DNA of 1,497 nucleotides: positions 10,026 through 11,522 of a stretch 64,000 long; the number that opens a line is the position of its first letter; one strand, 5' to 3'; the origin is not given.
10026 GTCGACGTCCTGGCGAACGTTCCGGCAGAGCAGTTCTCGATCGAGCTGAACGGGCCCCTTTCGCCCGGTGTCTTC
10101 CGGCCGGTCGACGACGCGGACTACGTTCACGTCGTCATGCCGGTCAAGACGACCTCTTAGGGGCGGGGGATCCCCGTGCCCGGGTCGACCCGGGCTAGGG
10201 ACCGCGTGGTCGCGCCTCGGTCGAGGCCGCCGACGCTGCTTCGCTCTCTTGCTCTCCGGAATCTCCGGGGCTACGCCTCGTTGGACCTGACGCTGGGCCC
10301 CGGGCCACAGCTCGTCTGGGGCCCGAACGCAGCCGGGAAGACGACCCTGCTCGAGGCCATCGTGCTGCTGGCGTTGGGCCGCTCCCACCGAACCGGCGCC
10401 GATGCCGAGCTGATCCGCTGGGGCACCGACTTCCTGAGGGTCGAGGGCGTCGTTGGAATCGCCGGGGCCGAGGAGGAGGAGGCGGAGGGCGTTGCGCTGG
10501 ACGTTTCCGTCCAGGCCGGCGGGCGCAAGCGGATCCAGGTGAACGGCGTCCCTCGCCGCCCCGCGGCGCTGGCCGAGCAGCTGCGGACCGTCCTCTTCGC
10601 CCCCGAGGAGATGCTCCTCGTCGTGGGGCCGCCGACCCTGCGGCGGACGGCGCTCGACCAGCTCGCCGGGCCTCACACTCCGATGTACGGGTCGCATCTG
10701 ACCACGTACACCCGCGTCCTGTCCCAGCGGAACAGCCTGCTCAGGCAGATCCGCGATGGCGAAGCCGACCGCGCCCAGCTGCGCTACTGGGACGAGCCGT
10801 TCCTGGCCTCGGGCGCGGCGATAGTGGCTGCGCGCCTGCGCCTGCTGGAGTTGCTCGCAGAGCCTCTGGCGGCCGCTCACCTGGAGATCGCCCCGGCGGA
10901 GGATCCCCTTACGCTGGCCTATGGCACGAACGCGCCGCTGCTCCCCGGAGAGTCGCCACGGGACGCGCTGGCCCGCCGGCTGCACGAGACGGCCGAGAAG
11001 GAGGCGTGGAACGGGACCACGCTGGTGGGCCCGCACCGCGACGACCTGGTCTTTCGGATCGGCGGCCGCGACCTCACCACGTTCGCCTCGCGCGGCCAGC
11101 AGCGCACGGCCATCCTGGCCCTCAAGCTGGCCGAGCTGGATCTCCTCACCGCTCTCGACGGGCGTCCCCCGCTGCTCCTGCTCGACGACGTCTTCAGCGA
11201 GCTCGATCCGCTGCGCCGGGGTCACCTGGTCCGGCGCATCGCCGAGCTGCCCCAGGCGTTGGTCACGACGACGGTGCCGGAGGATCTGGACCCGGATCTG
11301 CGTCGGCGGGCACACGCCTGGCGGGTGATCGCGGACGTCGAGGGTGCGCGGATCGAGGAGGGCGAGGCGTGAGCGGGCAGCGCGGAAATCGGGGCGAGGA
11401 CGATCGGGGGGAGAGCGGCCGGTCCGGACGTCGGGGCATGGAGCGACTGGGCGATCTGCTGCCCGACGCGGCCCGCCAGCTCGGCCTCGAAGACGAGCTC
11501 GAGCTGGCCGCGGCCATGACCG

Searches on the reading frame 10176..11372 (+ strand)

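Call 4: search_protein_families(library=pfam, proteins=[window:10176-11372:+], max_evalue=0.01)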
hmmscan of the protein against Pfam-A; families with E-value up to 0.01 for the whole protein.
window:10176-11372:+ (398 aa): 6 families
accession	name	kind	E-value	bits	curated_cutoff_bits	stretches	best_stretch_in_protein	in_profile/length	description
PF02463.25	SMC_N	-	3.9e-15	56.3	40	1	22-366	2-197/220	RecF/RecN/SMC N terminal domain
PF13476.12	AAA_23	-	2.8e-09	38.4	27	1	24-80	1-56/201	AAA domain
PF13304.12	AAA_21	-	1.2e-08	35.9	27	1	49-74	6-33/304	AAA domain, putative AbiEii toxin, Type IV TA system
PF13514.12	AAA_27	-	0.00019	21.6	22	1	37-93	20-74/206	AAA domain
PF13175.12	AAA_15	-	0.00027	21.1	32.1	1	22-66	3-47/374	AAA ATPase domain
PF13555.12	AAA_29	-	0.0019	18.4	27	1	26-70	5-50/61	P-loop containing region of AAA domain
